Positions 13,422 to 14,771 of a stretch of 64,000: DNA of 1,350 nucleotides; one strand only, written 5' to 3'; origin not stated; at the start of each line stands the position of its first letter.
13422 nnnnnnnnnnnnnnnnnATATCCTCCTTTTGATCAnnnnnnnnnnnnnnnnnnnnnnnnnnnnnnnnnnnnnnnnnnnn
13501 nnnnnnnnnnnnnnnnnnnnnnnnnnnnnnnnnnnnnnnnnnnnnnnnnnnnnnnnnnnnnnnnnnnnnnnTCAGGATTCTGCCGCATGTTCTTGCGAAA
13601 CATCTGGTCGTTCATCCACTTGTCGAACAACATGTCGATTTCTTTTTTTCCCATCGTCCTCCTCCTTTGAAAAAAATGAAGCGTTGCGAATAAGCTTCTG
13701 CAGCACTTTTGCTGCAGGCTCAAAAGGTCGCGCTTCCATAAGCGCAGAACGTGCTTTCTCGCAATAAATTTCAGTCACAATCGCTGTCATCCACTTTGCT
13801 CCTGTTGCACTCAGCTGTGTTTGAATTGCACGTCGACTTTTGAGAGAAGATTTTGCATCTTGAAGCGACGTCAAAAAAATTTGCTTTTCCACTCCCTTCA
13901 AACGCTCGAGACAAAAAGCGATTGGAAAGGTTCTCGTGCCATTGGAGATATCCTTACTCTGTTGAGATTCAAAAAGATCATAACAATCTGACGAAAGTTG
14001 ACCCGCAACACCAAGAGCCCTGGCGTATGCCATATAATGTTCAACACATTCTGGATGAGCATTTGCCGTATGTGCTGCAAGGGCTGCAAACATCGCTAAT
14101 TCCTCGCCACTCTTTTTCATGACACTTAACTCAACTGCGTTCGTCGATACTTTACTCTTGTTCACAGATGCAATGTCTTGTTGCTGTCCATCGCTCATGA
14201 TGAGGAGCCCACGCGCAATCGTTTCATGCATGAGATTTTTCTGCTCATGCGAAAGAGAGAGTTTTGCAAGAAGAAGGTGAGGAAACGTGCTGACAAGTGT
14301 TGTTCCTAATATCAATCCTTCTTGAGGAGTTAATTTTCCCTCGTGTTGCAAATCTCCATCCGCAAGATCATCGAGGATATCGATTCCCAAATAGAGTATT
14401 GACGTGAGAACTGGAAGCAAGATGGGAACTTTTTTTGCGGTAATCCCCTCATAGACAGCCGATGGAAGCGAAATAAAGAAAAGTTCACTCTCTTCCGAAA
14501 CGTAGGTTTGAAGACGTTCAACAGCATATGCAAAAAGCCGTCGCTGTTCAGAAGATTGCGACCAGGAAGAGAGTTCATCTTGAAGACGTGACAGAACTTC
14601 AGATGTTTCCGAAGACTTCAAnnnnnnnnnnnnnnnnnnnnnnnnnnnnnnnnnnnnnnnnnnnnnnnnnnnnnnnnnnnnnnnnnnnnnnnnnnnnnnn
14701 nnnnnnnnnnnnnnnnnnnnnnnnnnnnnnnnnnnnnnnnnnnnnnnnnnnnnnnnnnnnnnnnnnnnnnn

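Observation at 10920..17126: Candidate novel peptide-modification (RiPP-like) operon: four tandem peptides, an M50 protease with cNMP-binding domains, an isoprenoid-synthase-like protein, a BNR propeller and a bacterial IDO homolog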

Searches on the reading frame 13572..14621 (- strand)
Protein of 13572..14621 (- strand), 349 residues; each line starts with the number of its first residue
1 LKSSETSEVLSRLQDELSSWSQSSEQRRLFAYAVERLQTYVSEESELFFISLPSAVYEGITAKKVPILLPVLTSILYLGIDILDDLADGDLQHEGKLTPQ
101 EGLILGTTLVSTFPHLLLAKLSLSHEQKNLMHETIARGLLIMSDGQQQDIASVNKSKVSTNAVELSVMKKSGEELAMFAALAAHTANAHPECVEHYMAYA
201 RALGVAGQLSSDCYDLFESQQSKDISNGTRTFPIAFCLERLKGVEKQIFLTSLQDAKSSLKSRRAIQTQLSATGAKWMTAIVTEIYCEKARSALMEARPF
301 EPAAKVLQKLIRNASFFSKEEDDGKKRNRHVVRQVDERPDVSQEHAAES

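Call 3: search_protein_families(library=pfam, proteins=[window:13572-14621:-], max_evalue=1)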
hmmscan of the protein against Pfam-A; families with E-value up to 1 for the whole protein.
window:13572-14621:- (349 aa): 1 family
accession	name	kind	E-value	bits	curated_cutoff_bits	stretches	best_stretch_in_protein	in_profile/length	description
PF00348.22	polyprenyl_synt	-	5.2e-12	46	27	1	109-259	85-240/251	Polyprenyl synthetase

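Call 4: search_protein_families(library=ncbifam, proteins=[window:13572-14621:-], max_evalue=1)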
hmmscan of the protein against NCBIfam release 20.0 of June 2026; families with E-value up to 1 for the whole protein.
window:13572-14621:- (349 aa): 10 families
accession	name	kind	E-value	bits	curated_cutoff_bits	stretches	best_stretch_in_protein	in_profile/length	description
NF041169.1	f2_encap_cargo4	exception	9e-16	58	450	1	102-312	114-327/334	family 2 encapsulin nanocompartment cargo protein polyprenyl transferase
NF045485.1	FPPsyn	subfamily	1.1e-08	34.5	275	1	133-270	136-276/288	farnesyl diphosphate synthase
NF041003.1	GGPP_syn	equivalog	1.8e-07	30.6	500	1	123-307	126-314/326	geranylgeranyl diphosphate synthase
NF040698.1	IdsA_Meth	equivalog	4.1e-07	29.5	468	1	124-294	130-304/328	short chain isoprenyl diphosphate synthase IdsA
NF045685.1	GGPPSynCrtE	equivalog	8.6e-05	21.7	460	1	134-247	146-262/293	geranylgeranyl diphosphate synthase CrtE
TIGR02748.1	GerC3_HepT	equivalog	0.00044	19.5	456.55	1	131-312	130-312/319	heptaprenyl diphosphate synthase component II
NF040627.1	GFPS_Meth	equivalog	0.0013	18.3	600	1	140-246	135-242/285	geranylfarnesyl diphosphate synthase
NF045549.1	GGPPsyn_IdsB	equivalog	0.0091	15.1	475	1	100-219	127-244/346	geranylgeranyl diphosphate synthase IdsB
NF040789.2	gerfarn_diphsyn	equivalog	0.015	14.5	560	1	103-218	127-241/345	geranylfarnesyl diphosphate synthase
TIGR02749.1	prenyl_cyano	equivalog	0.025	13.6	383.2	1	175-248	178-257/322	solanesyl diphosphate synthase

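Call 11: find_homologous_proteins(query=window:13572-14621:-, max_evalue=0.00001)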
Query window:13572-14621:- (349 aa): 40 proteins with E <= 0.00001 among 3726 candidates.
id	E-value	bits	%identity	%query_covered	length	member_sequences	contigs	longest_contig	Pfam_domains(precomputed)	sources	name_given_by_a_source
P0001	1.7e-220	749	100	100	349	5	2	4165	PF00348.23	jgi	-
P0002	9.3e-65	237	43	90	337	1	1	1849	PF00348.23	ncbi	-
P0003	7.7e-63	231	41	87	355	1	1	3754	PF00348.23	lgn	-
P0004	2.4e-62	229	43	90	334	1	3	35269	PF00348.23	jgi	-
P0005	3.3e-62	229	40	92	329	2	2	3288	PF00348.23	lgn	-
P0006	1.6e-61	227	41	92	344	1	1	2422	PF00348.23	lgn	-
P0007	2.2e-61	226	45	79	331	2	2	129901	PF00348.23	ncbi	-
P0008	3.8e-61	225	41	89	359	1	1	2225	PF00348.23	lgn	-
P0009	1.0e-60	224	41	91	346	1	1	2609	PF00348.23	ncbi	-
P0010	1.0e-60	224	42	86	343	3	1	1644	PF00348.23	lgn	-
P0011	1.1e-60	224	41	92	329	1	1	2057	PF00348.23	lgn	-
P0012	1.6e-60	223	44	59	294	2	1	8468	PF00348.23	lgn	-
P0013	7.6e-60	221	45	79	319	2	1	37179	PF00348.23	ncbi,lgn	-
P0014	1.2e-59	220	41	87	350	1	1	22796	PF00348.23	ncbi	-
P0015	1.5e-59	220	41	66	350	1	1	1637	PF00348.23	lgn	-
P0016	1.7e-59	220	41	89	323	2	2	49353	PF00348.23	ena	-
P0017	8.6e-59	218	41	93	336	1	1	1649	PF00348.23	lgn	-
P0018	1.8e-58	217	39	90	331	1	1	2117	PF00348.23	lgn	-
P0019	1.9e-58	217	46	77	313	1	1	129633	PF00348.23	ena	-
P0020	5.2e-58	215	44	80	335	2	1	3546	PF00348.23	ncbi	ncbi:MAG: hypothetical protein ACLQU2_19455 [Candidatus Binataceae bacterium]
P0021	1.5e-57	214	40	91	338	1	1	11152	PF00348.23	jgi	jgi:geranylgeranyl pyrophosphate synthase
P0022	8.3e-57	211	39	94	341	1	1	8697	PF00348.23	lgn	-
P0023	9.3e-57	211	39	90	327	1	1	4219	PF00348.23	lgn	-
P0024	6.0e-56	208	44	77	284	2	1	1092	PF00348.23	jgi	-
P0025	1.7e-55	207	42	83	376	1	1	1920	PF00348.23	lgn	-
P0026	2.0e-55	207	39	89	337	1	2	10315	PF00348.23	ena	-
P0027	2.6e-55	206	40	87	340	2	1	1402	PF00348.23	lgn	-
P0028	3.5e-55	206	44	77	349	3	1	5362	PF00348.23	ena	-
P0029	5.0e-55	205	40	89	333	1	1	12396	PF00348.23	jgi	jgi:geranylgeranyl pyrophosphate synthase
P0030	1.3e-54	204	41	85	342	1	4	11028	PF00348.23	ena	-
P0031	9.8e-54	201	41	79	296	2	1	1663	PF00348.23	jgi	jgi:geranylgeranyl pyrophosphate synthase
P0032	3.5e-53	199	37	93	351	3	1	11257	PF00348.23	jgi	jgi:geranylgeranyl pyrophosphate synthase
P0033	4.1e-53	199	39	91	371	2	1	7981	PF00348.23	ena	-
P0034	5.5e-53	199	39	87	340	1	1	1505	PF00348.23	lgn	-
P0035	2.0e-52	197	40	90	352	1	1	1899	PF00348.23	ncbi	-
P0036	2.3e-51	193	42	78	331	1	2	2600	PF00348.23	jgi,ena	-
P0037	1.1e-49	188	35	88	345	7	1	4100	PF00348.23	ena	-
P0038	3.1e-48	183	39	83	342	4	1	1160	PF00348.23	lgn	-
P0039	1.2e-46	178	36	93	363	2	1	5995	PF00348.23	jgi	jgi:geranylgeranyl pyrophosphate synthase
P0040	9.2e-39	152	35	82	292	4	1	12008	PF00348.23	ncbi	ncbi:MAG: hypothetical protein A3A72_00270, partial [Deltaproteobacteria bacterium RIFCSPLOWO2_01_FU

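Call 12: find_encoding_contigs(protein=P0007, flank=8000, max_places=2)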
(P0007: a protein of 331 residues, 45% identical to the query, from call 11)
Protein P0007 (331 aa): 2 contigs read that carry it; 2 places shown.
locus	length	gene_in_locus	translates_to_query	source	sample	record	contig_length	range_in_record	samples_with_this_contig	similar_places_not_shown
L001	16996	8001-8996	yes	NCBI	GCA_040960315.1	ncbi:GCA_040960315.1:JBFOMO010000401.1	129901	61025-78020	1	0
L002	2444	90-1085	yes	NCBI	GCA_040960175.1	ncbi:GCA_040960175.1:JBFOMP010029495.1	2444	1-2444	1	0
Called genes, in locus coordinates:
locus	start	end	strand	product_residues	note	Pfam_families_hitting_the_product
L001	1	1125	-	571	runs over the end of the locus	PF13424:TPR_12 (faint), PF08409:TMTC_DUF1736 (weak), PF13428:TPR_14 (faint), PF13431:TPR_17 (faint), PF13432:TPR_16 (weak), PF00515:TPR_1 (weak), PF07719:TPR_2 (weak), PF13414:TPR_11 (weak), +4 more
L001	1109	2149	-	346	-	PF13641:Glyco_tranf_2_3, PF00535:Glycos_transf_2, PF13632:Glyco_trans_2_3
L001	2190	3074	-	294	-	PF00535:Glycos_transf_2, PF10111:Glyco_tranf_2_2 (weak), PF13641:Glyco_tranf_2_3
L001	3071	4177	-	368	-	PF04055:Radical_SAM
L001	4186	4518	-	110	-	-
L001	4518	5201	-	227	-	PF00005:ABC_tran, PF13304:AAA_21 (faint)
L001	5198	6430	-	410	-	PF12704:MacB_PCD, PF02687:FtsX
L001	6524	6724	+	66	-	PF14407:Frankia_peptide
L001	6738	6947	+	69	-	PF14407:Frankia_peptide (weak)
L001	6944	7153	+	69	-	PF14407:Frankia_peptide (weak)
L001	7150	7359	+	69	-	PF14407:Frankia_peptide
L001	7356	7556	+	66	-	PF14407:Frankia_peptide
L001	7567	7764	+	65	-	PF14407:Frankia_peptide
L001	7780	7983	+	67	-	PF14407:Frankia_peptide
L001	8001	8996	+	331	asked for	PF00348:polyprenyl_synt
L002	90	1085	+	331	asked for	PF00348:polyprenyl_synt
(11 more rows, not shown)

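Call 13: find_encoding_contigs(protein=P0016, flank=8000, max_places=2)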
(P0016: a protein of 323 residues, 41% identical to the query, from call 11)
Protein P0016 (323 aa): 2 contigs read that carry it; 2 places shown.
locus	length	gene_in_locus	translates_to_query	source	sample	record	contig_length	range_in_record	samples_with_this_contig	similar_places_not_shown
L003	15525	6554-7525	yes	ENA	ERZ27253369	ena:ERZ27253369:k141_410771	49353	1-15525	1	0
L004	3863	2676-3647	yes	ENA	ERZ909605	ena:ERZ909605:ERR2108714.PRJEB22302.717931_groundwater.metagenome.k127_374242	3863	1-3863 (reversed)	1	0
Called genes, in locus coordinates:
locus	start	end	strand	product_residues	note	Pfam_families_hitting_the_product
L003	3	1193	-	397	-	?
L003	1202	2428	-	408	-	PF13439:Glyco_transf_4, PF13579:Glyco_trans_4_4, PF00534:Glycos_transf_1, PF13692:Glyco_trans_1_4, PF13524:Glyco_trans_1_2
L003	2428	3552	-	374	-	PF13439:Glyco_transf_4, PF13579:Glyco_trans_4_4 (weak), PF20706:GT4-conflict, PF00534:Glycos_transf_1, PF13692:Glyco_trans_1_4, PF13524:Glyco_trans_1_2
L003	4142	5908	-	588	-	-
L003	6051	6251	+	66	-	PF14407:Frankia_peptide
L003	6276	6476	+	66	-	PF14407:Frankia_peptide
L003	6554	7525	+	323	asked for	PF00348:polyprenyl_synt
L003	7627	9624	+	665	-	PF00027:cNMP_binding, PF02163:Peptidase_M50 (weak)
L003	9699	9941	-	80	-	-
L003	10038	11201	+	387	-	PF01168:Ala_racemase_N, PF00842:Ala_racemase_C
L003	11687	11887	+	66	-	-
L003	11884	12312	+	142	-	PF01850:PIN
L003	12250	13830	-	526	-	PF01590:GAF, PF13185:GAF_2, PF13492:GAF_3, PF13487:HD_5, PF01966:HD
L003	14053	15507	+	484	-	PF00083:Sugar_tr, PF07690:MFS_1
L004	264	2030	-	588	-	-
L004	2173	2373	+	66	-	PF14407:Frankia_peptide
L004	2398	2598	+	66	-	PF14407:Frankia_peptide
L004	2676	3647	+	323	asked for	PF00348:polyprenyl_synt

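Call 14: find_encoding_contigs(protein=P0004, flank=8000, max_places=2)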
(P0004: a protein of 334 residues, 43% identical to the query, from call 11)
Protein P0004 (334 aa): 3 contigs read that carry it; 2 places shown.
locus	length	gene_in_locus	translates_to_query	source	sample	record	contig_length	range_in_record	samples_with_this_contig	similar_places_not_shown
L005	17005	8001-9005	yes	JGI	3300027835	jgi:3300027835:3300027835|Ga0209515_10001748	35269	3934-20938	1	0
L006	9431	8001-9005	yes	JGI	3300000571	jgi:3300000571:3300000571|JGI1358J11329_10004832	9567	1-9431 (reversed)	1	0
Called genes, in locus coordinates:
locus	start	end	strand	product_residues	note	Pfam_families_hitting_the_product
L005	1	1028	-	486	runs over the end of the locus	-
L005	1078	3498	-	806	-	PF03030:H_PPase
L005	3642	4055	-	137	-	PF01850:PIN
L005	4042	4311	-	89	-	-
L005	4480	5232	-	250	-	PF01546:Peptidase_M20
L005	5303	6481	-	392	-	PF01699:Na_Ca_ex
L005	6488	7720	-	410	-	PF12704:MacB_PCD, PF02687:FtsX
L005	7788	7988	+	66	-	PF14407:Frankia_peptide (weak)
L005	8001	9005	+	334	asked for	PF00348:polyprenyl_synt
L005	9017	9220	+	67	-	-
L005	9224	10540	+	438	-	PF00027:cNMP_binding, PF02163:Peptidase_M50 (weak)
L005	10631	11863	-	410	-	PF01734:Patatin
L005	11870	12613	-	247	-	PF01757:Acyl_transf_3 (faint), PF07786:HGSNAT_cat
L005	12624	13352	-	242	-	PF00912:Transgly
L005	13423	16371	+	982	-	-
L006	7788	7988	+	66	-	PF14407:Frankia_peptide (weak)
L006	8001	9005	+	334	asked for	PF00348:polyprenyl_synt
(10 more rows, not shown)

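Call 16: find_related_loci(query=A1, collection=genome_contigs, flank=10000)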
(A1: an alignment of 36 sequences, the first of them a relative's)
Query A1 (349 aa) in genome_contigs; peptide patterns used: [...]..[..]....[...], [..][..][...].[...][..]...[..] (x = any residue, [..] = any of these).
600 stretches matched a pattern (row limit reached: there are more); 7 encode a relative of the query (tblastn E <= 1e-3); 7 distinct loci.
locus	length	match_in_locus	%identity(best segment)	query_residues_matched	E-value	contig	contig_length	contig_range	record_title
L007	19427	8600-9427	45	49-322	4e-62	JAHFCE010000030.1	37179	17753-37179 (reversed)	MAG: Elusimicrobia bacterium isolate nzgw214 NODE_263_length_37180_cov_3.872743, whole genome shotgun sequence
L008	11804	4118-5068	38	6-317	7e-57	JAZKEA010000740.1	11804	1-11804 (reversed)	MAG: Armatimonadota bacterium isolate DC_HB_02_SPN181219-bin009 DCHB02SPN_B009_0_000000000740, whole genome shotgun sequ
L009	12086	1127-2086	35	3-319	3e-51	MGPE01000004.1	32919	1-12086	MAG: Deltaproteobacteria bacterium GWA2_38_16 gwa2_scaffold_1582, whole genome shotgun sequence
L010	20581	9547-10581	37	1-338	3e-49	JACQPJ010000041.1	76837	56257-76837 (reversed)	MAG: Elusimicrobia bacterium isolate NC_groundwater_1304_Ag_S-0.2um_69_76 S_p2_S4_coassembly_k141_2409083, whole genome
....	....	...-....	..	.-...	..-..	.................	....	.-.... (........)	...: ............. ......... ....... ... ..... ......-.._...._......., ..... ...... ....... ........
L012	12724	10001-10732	36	69-311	8e-43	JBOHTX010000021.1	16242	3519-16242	MAG: Vulcanimicrobiaceae bacterium isolate SE1534_metabat2.bin.8 NODE_138_length_16242_cov_1.657090, whole genome shotgu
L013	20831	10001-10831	34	49-322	6e-41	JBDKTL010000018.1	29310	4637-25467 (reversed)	MAG: Methanoregula sp. isolate 7_bin.123 c_000000257641, whole genome shotgun sequence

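Call 19: find_related_loci(query=A1, collection=metagenome_contigs, flank=10000)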
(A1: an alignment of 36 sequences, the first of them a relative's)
Query A1 (349 aa) in metagenome_contigs; peptide patterns used: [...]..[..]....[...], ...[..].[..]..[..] (x = any residue, [..] = any of these).
600 stretches matched a pattern (row limit reached: there are more); 23 encode a relative of the query (tblastn E <= 1e-3); 23 distinct loci.
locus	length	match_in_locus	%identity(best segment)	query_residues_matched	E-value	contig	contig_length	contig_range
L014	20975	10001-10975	43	4-317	2e-69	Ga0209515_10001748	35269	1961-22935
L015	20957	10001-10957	41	4-319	2e-65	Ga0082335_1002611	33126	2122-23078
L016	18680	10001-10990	39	2-320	3e-64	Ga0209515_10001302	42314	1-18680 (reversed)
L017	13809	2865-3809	41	9-321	3e-64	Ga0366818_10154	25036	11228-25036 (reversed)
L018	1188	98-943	45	43-322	7e-63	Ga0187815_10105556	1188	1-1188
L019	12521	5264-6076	42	49-317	2e-55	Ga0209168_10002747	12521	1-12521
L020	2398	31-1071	34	1-341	2e-55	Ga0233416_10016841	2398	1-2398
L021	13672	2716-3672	39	3-319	6e-55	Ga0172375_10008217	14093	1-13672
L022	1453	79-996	36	49-341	4e-56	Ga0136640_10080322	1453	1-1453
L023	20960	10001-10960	35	3-319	5e-51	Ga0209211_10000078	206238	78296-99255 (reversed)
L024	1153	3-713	44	87-322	1e-44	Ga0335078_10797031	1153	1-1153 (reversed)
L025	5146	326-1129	35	9-270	4e-41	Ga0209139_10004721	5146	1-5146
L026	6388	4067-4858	34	50-311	5e-39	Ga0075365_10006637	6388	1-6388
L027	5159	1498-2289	34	50-311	5e-39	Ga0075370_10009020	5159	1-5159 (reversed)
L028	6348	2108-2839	35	69-311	1e-37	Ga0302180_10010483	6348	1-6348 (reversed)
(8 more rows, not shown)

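Call 34: search_solved_structures(query=A1, max_evalue=0.01, show_alignments=1)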
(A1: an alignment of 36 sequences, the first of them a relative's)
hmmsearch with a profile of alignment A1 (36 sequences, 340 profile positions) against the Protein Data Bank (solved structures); distinct sequences matched with E-value up to 0.01: 75 (the best 60 are shown).
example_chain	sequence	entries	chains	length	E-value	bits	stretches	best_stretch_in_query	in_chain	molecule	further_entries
1wy0_A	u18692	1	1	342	4e-16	62.1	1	67-280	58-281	geranylgeranyl pyrophosphate synthetase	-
3nf2_A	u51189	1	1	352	3.2e-13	52.5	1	77-265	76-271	Putative polyprenyl synthetase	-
9imq_A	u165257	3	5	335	3.3e-13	52.5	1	145-325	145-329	Nonaprenyl diphosphate synthase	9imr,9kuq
9ims_A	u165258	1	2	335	4.3e-13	52.1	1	145-325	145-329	Nonaprenyl diphosphate synthase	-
9ddy_A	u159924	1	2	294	1.2e-10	44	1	63-253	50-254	Geranyltranstransferase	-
9v4g_A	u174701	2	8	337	1.4e-10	43.9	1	68-317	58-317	prenyltransferase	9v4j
9v4i_A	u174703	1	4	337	2.1e-10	43.3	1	68-317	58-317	prenyltransferase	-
3rmg_A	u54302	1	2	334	4.4e-10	42.2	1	36-311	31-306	Octaprenyl-diphosphate synthase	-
6kd7_A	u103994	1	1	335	2.4e-09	39.8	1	137-321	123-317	Polyprenyl synthetase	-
4jxn_A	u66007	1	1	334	4.5e-09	38.9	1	146-309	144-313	Octaprenyl-diphosphate synthase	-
9v4h_A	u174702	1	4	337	5e-09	38.7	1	68-317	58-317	prenyltransferase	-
4lfe_A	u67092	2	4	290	8.1e-09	38.1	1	80-252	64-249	Geranylgeranyl diphosphate synthase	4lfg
3lmd_A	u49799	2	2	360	8.3e-09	38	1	173-307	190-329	Geranylgeranyl pyrophosphate synthase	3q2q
6sxl_A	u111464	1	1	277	9.4e-09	37.9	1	70-229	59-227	Geranylgeranyl pyrophosphate synthase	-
9kp1_B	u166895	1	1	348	2.4e-08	36.5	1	144-323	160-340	Heptaprenyl diphosphate synthase component 2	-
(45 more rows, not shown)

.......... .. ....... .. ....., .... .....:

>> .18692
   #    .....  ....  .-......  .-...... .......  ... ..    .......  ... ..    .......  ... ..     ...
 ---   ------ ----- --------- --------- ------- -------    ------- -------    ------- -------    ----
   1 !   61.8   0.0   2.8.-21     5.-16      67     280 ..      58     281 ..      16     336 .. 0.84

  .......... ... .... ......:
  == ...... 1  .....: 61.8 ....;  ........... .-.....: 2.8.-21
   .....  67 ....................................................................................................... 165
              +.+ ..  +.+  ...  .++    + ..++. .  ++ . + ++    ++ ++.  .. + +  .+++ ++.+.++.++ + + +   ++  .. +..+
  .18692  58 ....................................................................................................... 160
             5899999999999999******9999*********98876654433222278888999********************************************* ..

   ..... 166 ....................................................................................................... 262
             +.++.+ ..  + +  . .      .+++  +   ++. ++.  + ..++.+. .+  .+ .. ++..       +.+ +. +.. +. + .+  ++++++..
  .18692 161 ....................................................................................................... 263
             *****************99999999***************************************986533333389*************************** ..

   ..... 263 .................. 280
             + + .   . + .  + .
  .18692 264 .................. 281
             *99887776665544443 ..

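Call 39: find_encoding_contigs(protein=P0001, flank=5000, max_places=3)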
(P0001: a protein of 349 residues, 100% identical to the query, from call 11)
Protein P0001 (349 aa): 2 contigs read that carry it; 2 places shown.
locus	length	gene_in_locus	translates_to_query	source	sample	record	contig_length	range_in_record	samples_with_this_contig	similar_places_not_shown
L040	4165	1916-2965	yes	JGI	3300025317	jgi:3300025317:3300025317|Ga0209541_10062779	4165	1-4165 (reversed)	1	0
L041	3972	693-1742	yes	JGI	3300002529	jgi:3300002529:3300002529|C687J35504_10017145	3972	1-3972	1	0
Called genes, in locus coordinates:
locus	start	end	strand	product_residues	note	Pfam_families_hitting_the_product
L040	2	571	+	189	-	PF01231:IDO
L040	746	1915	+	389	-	PF14870:PSII_BNR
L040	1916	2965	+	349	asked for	PF00348:polyprenyl_synt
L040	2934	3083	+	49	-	-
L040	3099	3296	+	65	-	-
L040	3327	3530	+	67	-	PF14407:Frankia_peptide (weak)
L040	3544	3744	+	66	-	-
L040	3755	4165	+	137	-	?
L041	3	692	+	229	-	?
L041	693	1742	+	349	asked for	PF00348:polyprenyl_synt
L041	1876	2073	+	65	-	-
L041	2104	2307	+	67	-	PF14407:Frankia_peptide (weak)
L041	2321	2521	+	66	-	-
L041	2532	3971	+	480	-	?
